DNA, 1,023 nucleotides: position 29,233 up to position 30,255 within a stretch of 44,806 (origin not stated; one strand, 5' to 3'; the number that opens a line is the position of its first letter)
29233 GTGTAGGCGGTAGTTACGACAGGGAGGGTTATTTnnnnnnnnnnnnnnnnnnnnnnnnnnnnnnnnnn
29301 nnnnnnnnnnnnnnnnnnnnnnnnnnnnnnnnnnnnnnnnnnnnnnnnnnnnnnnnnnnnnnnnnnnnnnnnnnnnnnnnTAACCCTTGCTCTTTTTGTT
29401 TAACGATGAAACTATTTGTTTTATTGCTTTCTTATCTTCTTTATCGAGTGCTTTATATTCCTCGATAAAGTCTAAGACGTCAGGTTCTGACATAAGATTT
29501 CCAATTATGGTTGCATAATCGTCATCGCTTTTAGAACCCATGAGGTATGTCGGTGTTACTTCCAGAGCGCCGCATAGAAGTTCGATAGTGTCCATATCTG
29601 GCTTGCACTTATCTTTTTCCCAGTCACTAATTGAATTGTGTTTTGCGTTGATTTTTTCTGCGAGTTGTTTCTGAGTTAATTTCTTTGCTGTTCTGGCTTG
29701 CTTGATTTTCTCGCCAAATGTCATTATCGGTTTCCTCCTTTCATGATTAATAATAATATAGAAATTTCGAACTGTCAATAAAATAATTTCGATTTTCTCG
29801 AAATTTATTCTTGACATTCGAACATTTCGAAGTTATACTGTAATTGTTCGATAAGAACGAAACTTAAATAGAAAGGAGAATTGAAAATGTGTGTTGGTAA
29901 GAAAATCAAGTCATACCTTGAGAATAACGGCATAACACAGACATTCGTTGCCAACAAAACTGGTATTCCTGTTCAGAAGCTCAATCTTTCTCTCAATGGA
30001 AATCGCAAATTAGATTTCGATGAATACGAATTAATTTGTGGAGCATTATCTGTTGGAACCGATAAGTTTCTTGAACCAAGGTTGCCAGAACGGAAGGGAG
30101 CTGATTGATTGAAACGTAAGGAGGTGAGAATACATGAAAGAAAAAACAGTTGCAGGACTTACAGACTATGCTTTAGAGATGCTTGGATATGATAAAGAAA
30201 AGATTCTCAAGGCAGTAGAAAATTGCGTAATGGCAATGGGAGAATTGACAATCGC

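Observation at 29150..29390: SOS-box-gated promoter and 38-codon ORF aimed head-on at a repressor that lacks a cleavage domain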

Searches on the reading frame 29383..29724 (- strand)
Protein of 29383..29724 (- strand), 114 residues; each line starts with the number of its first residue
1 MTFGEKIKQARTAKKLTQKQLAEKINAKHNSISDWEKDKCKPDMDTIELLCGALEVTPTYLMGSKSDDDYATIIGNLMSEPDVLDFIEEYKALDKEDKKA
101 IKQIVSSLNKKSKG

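Call 7: search_protein_families(library=pfam, proteins=[window:29383-29724:-], max_evalue=0.1)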
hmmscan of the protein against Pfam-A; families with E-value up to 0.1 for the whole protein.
window:29383-29724:- (114 aa): 8 families
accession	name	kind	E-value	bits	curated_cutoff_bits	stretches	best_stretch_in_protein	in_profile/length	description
PF01381.28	HTH_3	-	1e-12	48.3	23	1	7-61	1-55/55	Helix-turn-helix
PF12844.13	HTH_19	-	5e-10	39.6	30.2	1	4-62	1-59/64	Helix-turn-helix domain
PF13560.12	HTH_31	-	9.8e-08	32.6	27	1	3-58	2-58/64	Helix-turn-helix domain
PF13443.12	HTH_26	-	1.7e-07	31.8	22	1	6-59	1-55/63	Cro/C1-type HTH DNA-binding domain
PF13744.12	HTH_37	-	0.022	15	27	1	6-40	22-56/80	Helix-turn-helix domain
PF15731.11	MqsA_antitoxin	-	0.026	15.1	30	1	4-50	71-117/131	Antitoxin component of bacterial toxin-antitoxin system, MqsA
PF19788.4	DUF6272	-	0.027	14.6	26.6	1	60-108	46-94/134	Family of unknown function (DUF6272)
PF11133.13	Phage_head_fibr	-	0.093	12.6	24.6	1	49-109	170-227/277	Head fiber protein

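Call 17: search_protein_families(library=phrogs, proteins=[window:29383-29724:-], max_evalue=1)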
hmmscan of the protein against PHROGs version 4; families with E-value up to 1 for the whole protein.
window:29383-29724:- (114 aa): 41 families (the best 25 are shown)
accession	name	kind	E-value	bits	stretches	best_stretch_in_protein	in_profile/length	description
phrog_8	-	transcription regulation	3.9e-21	76.9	1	1-95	75-150/346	transcriptional regulator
phrog_2967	-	transcription regulation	2.4e-16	61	1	2-81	10-78/225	transcriptional regulator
phrog_4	-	transcription regulation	4.7e-13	49.9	1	1-69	135-199/400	transcriptional repressor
phrog_3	-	transcription regulation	6e-13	50.3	1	1-70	87-154/430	transcriptional repressor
phrog_1373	-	transcription regulation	1.6e-11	45.5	1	3-65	64-126/166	transcriptional regulator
phrog_2439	-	transcription regulation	2.4e-11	44.1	1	4-66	9-71/367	transcriptional regulator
phrog_5823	-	transcription regulation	1.3e-09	38.7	1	1-97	5-105/404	transcriptional regulator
phrog_2328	-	transcription regulation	5.2e-08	33.7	1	2-69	15-82/128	transcriptional repressor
phrog_4836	-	transcription regulation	1.9e-07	31.9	1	3-76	76-151/194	CII-like regulator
phrog_2104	-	unknown function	2.2e-07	32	1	5-50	42-87/103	-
phrog_7950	-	transcription regulation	4.3e-07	30.9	1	3-45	8-53/68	transcriptional repressor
phrog_4779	-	transcription regulation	2.4e-06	29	1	1-58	1-60/98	transcriptional regulator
phrog_7396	-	unknown function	6.4e-06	27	1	4-65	17-81/227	-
phrog_1994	-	DNA, RNA and nucleotide metabolism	2.1e-05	25.5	1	5-77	2-74/170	DNA binding protein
phrog_147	-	transcription regulation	5.2e-05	24.6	1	1-51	3-54/100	transcriptional regulator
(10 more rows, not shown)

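Call 25: search_solved_structures(query=window:29383-29724:-, max_evalue=0.01)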
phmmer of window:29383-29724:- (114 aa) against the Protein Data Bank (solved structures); distinct sequences matched with E-value up to 0.01: 21.
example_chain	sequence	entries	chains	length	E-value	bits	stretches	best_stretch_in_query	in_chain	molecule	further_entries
7t8i_A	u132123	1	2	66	9.2e-10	41.7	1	1-63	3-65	Phage element (ICEBs1)transcriptional regulator (Xre family)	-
1adr_A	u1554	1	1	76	1.1e-05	28.7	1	3-63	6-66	P22 C2 REPRESSOR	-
3jxb_C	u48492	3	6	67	1.6e-05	28.1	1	3-62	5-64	Repressor protein C2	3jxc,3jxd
2r1j_L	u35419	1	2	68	1.7e-05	28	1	3-62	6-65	Repressor protein C2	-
6zvi_T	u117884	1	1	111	3.8e-05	26.9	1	3-54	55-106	MBF1 isoform 1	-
7nrd_Sh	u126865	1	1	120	3.8e-05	26.9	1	3-55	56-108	Multiprotein-bridging factor 1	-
9f9s_CN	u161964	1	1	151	5.5e-05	26.4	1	3-55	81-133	Multiprotein-bridging factor 1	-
9sf2_A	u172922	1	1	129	6.3e-05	26.2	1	4-71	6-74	Transcriptional regulator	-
6zvh_i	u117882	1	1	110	0.0001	25.6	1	3-46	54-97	Endothelial differentiation-related factor 1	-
1x57_A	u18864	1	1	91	0.00012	25.3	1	3-47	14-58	Endothelial differentiation-related factor 1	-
9b0q_CH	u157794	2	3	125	0.00013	25.2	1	3-46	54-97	Endothelial differentiation-related factor 1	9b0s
9p73_CH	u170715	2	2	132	0.00014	25.1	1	3-46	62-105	Endothelial differentiation-related factor 1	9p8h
9rpv_E4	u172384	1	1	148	0.00017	24.8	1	3-46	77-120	Endothelial differentiation-related factor 1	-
7o81_AU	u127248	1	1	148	0.00019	24.7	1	3-46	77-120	EDF1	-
3bs3_A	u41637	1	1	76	0.00036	23.8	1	6-65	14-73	Putative DNA-binding protein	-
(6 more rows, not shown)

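Call 43: find_homologous_proteins(query=window:29383-29724:-, max_evalue=0.00001)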
Query window:29383-29724:- (114 aa): 250 proteins with E <= 0.00001 among 256 candidates; the best 120 are listed.
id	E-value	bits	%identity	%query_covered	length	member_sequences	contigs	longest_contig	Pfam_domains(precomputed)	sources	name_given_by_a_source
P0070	9.2e-66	236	98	100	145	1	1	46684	PF12844.14,PF01381.29,PF13560.13,PF13443.13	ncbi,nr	ncbi:MAG: helix-turn-helix domain protein [Bacteriophage sp.]|nr:MAG: helix-turn-helix domain protei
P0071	4.6e-64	231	95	100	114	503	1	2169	PF12844.14,PF01381.29,PF13560.13,PF13443.13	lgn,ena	-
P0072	8.5e-64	230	94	100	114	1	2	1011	PF12844.14,PF01381.29,PF13560.13,PF13443.13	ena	-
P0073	4.2e-63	228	93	100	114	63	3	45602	PF12844.14,PF01381.29,PF13560.13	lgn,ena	-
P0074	1.1e-59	217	93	100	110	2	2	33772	PF01381.29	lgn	-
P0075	1.4e-59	216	88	100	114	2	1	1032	PF12844.14,PF01381.29,PF13560.13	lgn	-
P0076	9.2e-52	191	96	82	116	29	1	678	-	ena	-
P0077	7.9e-50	185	74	100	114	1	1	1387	PF12844.14,PF01381.29,PF13443.13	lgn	-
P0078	1.2e-49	184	71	100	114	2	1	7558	PF12844.14,PF01381.29,PF13560.13,PF13443.13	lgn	-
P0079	1.3e-49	184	70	100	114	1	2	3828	PF12844.14,PF01381.29,PF13560.13,PF13443.13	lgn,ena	-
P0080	1.4e-49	184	70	100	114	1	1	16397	PF12844.14,PF01381.29,PF13560.13,PF13443.13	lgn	-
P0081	3.6e-49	183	70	100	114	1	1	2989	PF12844.14,PF01381.29,PF13560.13,PF13443.13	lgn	-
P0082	4.2e-49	183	72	100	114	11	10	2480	PF12844.14,PF01381.29,PF13560.13,PF13443.13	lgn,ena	-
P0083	6.0e-49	182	74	97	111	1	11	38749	PF12844.14,PF01381.29,PF13443.13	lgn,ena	-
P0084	7.8e-49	182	72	100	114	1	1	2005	PF12844.14,PF01381.29,PF13560.13,PF13443.13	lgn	-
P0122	1.5e-44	168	65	100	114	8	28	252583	PF12844.14,PF01381.29,PF13443.13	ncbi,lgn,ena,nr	nr:MAG TPA: hypothetical protein [Caudoviricetes sp.]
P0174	2.9e-26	109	55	95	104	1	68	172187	PF12844.14,PF01381.29,PF13443.13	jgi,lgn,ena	jgi:transcriptional regulator with XRE-family HTH domain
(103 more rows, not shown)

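Call 45: find_encoding_contigs(protein=P0174, flank=1500, max_places=3)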
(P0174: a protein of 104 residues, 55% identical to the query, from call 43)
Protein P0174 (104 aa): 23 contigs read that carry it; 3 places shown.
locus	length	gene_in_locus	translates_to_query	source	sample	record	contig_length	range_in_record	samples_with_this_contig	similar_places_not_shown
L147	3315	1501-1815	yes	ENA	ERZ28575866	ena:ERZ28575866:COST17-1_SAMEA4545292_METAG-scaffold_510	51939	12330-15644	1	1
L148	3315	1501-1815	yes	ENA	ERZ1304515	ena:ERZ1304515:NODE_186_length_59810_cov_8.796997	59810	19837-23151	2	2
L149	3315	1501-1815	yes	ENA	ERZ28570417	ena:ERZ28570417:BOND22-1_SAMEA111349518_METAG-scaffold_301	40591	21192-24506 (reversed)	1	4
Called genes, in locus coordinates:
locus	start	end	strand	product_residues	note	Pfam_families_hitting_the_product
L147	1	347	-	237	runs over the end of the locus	PF02498:Bro-N, PF10552:ORF6C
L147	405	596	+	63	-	-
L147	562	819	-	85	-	-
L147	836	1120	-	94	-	-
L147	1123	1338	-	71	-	PF13443:HTH_26 (weak)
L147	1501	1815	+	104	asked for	PF12844:HTH_19, PF01381:HTH_3, PF13443:HTH_26 (weak)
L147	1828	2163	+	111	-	-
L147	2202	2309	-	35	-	-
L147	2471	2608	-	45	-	PF09693:Phage_XkdX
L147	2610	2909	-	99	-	-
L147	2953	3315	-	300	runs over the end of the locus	-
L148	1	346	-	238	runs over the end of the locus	PF02498:Bro-N, PF10552:ORF6C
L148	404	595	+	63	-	-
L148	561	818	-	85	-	-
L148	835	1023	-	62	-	-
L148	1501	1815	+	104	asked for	PF12844:HTH_19, PF01381:HTH_3, PF13443:HTH_26 (weak)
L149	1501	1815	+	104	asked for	PF12844:HTH_19, PF01381:HTH_3, PF13443:HTH_26 (weak)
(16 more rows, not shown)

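Call 46: find_encoding_contigs(protein=P0122, flank=1500, max_places=3)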
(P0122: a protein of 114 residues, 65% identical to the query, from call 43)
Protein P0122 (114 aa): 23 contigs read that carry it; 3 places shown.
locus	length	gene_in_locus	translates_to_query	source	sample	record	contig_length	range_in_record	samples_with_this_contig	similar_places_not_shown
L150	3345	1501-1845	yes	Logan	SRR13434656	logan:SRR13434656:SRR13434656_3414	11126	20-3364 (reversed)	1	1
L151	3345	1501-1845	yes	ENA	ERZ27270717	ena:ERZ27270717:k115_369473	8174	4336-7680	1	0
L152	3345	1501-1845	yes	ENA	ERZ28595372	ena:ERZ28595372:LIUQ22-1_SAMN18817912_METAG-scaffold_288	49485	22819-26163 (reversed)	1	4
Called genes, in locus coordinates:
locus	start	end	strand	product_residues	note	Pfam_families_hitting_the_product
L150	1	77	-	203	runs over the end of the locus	PF00436:SSB (weak)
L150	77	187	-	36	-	-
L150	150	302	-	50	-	-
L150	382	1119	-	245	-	PF02498:Bro-N, PF10552:ORF6C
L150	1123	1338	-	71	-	-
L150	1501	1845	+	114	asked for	PF12844:HTH_19 (weak), PF01381:HTH_3, PF13443:HTH_26 (weak)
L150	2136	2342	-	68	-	PF12844:HTH_19 (weak), PF01381:HTH_3, PF13443:HTH_26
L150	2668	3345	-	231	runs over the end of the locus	?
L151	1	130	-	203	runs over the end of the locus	PF00436:SSB (weak)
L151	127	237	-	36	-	-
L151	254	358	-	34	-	-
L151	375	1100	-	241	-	PF02498:Bro-N, PF10552:ORF6C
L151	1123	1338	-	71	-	-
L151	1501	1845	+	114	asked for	PF12844:HTH_19 (weak), PF01381:HTH_3, PF13443:HTH_26 (weak)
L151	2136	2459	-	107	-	PF01381:HTH_3, PF12844:HTH_19 (weak), PF13443:HTH_26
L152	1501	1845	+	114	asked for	PF12844:HTH_19 (weak), PF01381:HTH_3, PF13443:HTH_26 (weak)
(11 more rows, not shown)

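Call 58: predict_structure(alignment_id=A1)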
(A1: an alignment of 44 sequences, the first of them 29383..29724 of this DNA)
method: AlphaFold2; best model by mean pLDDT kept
length: 114 residues; sequences in the alignment: 44
mean_pLDDT: 89.1   pTM: 0.57
mean pLDDT of the five models: 89.1, 88.5, 88.5, 88.4, 86.6
residues with pLDDT >= 90: 73; 70-90: 36; 50-70: 2; < 50: 3
segments of 3 or more residues with pLDDT < 50: 112-114
pLDDT, mean of each block of 10 residues (from residue 1): 95 97 95 96 93 93 78 84 91 92 83 45
secondary structure, 60 per line:
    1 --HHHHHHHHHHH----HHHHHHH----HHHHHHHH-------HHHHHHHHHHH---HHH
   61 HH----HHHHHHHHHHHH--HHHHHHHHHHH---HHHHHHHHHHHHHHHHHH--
elements in order: H3-13 H18-24 H29-36 H44-54 H58-62 H67-78 H81-91 H95-112

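Call 62: fold_search(model_id=the predicted structure, library=pdb)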
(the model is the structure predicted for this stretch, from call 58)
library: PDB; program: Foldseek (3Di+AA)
matches with E <= 10: 543; with E <= 0.001: 12
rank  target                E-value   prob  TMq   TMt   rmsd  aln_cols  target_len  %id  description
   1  7t8i_A                3.6e-04  1.00  0.54  0.93   0.9        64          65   39  Crystal structure of the ImmR transcriptional regulator DNA-binding domain of Bacillus subtilis (released 2022-03-16)
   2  1b0n_A                4.3e-04  1.00  0.52  0.58  10.7       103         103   22  SINR PROTEIN/SINI PROTEIN COMPLEX (released 1999-01-13)
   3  6jq1_A                4.6e-04  1.00  0.51  0.45   3.1        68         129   26  Crystal Structure of DdrO from Deinococcus geothermalis (released 2019-08-28)
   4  6jq1_B                5.2e-04  1.00  0.51  0.45   3.1        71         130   27  Crystal Structure of DdrO from Deinococcus geothermalis (released 2019-08-28)
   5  3op9                  5.8e-04  1.00  0.58  0.62   6.6       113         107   15  Crystal structure of transcriptional regulator from Listeria innocua (released 2010-09-15)
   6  3jxb_C                6.1e-04  1.00  0.54  0.91   1.0        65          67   29  Crystal structure of the P22 c2 repressor protein in complex with synthetic operator 9C (released 2010-01-19)
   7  1adr_MODEL_1_A        6.1e-04  1.00  0.54  0.80   1.3        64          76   28  DETERMINATION OF THE NUCLEAR MAGNETIC RESONANCE STRUCTURE OF THE DNA-BINDING DOMAIN OF THE P22 C2 REPRESSOR (1 (released 1994-01-31)
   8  2b5a_B                6.1e-04  1.00  0.50  0.74   1.8        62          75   27  C.BclI, Control Element of the BclI Restriction-Modification System (released 2006-01-03)
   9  2b5a_A                6.5e-04  1.00  0.49  0.71   1.8        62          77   27  C.BclI, Control Element of the BclI Restriction-Modification System (released 2006-01-03)
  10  6rnz_A                6.9e-04  1.00  0.51  0.85   2.2        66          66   27  Crystal structure of the N-terminal HTH DNA-binding domain of the essential repressor DdrO from radiation-resistant De (released 2019-10-09)
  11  1y7y_B                9.2e-04  1.00  0.51  0.85   1.0        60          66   28  High-resolution crystal structure of the restriction-modification controller protein C.AhdI from Aeromonas hydrophila (released 2005-02-22)
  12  2r1j_L                9.8e-04  1.00  0.53  0.90   1.4        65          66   28  Crystal Structure of the P22 c2 Repressor protein in complex with the synthetic operator 9T (released 2008-04-29)
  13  7t5u                  1.2e-03  1.00  0.52  0.88   1.6        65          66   22  Structure of E. coli MS115-1 CapH N-terminal domain (released 2022-09-14)
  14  6rnx_A                1.2e-03  1.00  0.52  0.47   2.4        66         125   26  Crystal structure of the essential repressor DdrO from radiation-resistant Deinococcus bacteria (Deinococcus deserti) (released 2019-10-09)
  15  9f9s_CN               1.4e-03  1.00  0.44  0.37   1.0        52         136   40  Yeast SDD1 Disome with Mbf1 (released 2024-12-04)
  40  9sf2_A                3.3e-03  1.00  0.49  0.46  10.3       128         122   20  Phage Phi106 repressor in complex with AimX (released 2026-01-14)
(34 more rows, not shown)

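Call 64: search_solved_structures(query=A1, max_evalue=0.001, show_alignments=5)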
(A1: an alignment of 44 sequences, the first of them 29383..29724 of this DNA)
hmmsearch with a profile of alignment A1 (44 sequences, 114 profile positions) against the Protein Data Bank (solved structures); distinct sequences matched with E-value up to 0.001: 27.
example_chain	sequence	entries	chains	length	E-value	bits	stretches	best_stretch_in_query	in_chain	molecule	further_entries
7t8i_A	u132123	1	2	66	3.8e-11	46.4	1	1-63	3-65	Phage element (ICEBs1)transcriptional regulator (Xre family)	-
1adr_A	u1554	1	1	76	3.7e-07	33.5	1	3-65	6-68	P22 C2 REPRESSOR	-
9sf2_A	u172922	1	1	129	4e-07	33.4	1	4-70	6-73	Transcriptional regulator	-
3jxb_C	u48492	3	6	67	6.9e-07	32.7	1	3-63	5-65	Repressor protein C2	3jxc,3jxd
2r1j_L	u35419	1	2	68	7.1e-07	32.6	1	3-63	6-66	Repressor protein C2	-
2p5t_A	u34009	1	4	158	7.5e-07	32.6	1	3-65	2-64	Putative transcriptional regulator PezA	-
4o8b_A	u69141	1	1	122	1.9e-06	31.3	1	3-77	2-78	Uncharacterized protein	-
3bs3_A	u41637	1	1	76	3.3e-06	30.5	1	5-65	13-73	Putative DNA-binding protein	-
1x57_A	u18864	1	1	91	3.4e-06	30.4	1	3-48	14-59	Endothelial differentiation-related factor 1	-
6zvh_i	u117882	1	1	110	4e-06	30.2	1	3-48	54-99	Endothelial differentiation-related factor 1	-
9b0q_CH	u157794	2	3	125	5.1e-06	29.9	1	3-48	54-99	Endothelial differentiation-related factor 1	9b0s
9p73_CH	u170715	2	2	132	5.7e-06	29.7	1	3-48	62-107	Endothelial differentiation-related factor 1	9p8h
9rpv_E4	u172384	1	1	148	6.9e-06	29.5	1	3-48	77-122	Endothelial differentiation-related factor 1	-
7o81_AU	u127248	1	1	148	7e-06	29.4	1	3-48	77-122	EDF1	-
6zvi_T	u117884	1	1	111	3.3e-05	27.3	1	3-55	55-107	MBF1 isoform 1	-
1b0n_A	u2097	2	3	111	3.4e-05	27.2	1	3-71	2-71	PROTEIN (SINR PROTEIN) | HTH-TYPE TRANSCRIPTIONAL REGULATOR SINR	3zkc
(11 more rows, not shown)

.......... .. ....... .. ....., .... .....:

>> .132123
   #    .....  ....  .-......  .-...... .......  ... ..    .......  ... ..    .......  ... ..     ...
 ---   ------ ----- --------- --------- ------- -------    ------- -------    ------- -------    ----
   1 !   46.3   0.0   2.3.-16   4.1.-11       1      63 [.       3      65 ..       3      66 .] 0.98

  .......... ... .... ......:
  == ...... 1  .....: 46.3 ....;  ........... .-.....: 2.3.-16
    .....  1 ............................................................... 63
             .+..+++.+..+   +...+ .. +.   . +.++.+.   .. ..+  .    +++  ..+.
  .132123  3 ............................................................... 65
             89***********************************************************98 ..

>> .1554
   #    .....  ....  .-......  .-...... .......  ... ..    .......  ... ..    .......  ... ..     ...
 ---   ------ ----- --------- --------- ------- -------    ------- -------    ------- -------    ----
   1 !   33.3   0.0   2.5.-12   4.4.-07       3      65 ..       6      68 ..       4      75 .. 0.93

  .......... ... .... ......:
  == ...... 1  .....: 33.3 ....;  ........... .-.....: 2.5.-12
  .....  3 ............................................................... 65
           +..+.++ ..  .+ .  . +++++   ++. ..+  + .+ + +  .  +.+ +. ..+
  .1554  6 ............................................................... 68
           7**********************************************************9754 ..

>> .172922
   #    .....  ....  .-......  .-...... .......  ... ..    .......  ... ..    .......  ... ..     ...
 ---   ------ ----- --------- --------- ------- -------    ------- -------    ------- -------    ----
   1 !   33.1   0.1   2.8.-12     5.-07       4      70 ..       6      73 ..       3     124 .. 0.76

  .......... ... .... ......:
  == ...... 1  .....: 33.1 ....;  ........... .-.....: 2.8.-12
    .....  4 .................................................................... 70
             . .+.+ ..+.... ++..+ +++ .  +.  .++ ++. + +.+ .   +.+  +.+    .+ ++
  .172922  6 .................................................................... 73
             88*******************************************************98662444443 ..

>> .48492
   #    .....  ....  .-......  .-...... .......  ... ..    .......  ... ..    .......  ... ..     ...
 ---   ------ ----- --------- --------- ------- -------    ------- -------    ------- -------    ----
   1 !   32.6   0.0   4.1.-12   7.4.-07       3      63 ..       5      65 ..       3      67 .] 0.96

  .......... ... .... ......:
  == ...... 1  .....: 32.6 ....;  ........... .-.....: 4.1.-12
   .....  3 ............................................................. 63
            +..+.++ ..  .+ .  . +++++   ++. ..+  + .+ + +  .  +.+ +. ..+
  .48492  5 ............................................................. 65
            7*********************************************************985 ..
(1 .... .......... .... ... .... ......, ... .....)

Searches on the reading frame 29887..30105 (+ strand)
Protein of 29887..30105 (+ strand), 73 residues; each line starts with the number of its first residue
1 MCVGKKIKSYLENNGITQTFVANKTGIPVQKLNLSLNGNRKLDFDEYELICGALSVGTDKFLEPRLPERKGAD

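Call 7: search_protein_families(library=pfam, proteins=[window:29887-30105:+], max_evalue=0.1)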
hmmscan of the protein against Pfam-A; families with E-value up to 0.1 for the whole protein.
window:29887-30105:+ (73 aa): 4 families
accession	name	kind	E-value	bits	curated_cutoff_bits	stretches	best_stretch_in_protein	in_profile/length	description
PF13443.12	HTH_26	-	9.4e-05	23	22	1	6-56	1-52/63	Cro/C1-type HTH DNA-binding domain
PF01381.28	HTH_3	-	0.00061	20.2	23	1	7-60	1-54/55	Helix-turn-helix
PF04814.19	HNF-1_N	-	0.0012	19.8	29.7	1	2-31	121-150/175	Hepatocyte nuclear factor 1 (HNF-1), N terminus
PF12844.13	HTH_19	-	0.02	15.2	30.2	1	4-28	1-25/64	Helix-turn-helix domain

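Call 17: search_protein_families(library=phrogs, proteins=[window:29887-30105:+], max_evalue=1)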
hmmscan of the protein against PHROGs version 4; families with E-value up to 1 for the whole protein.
window:29887-30105:+ (73 aa): 18 families
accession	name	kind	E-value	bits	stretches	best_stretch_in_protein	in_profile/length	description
phrog_8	-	transcription regulation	2.3e-06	28.3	1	1-62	75-136/346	transcriptional regulator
phrog_4583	-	transcription regulation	3.2e-06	28.1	1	3-70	11-78/81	transcriptional repressor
phrog_3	-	transcription regulation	1.1e-05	26.4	1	1-64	87-148/430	transcriptional repressor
phrog_2439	-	transcription regulation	1.5e-05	25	1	3-67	8-71/367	transcriptional regulator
phrog_2967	-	transcription regulation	0.00018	22.1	1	4-63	12-71/225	transcriptional regulator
phrog_1728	-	transcription regulation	0.0021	18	1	4-47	5-48/380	transcriptional regulator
phrog_296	-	integration and excision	0.0062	16.2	1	5-43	230-268/626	DNA transposition protein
phrog_925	-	DNA, RNA and nucleotide metabolism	0.012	16.4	1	5-51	7-53/67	HTH DNA binding protein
phrog_19256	-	unknown function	0.036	15.4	1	3-63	40-97/99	-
phrog_1381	-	moron, auxiliary metabolic gene and host takeover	0.038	14.3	1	3-42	13-53/264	plasmid antitoxin with HTH domain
phrog_18342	-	transcription regulation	0.039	15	1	6-64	22-82/123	transcriptional repressor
phrog_1373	-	transcription regulation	0.04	14.9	1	3-45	64-106/166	transcriptional regulator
phrog_1468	-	transcription regulation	0.04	14.5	1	4-41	9-46/67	transcriptional repressor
phrog_1337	-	DNA, RNA and nucleotide metabolism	0.062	13.6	1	5-42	17-54/316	DNA binding protein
phrog_1529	-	unknown function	0.14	13.2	1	5-43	9-46/209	-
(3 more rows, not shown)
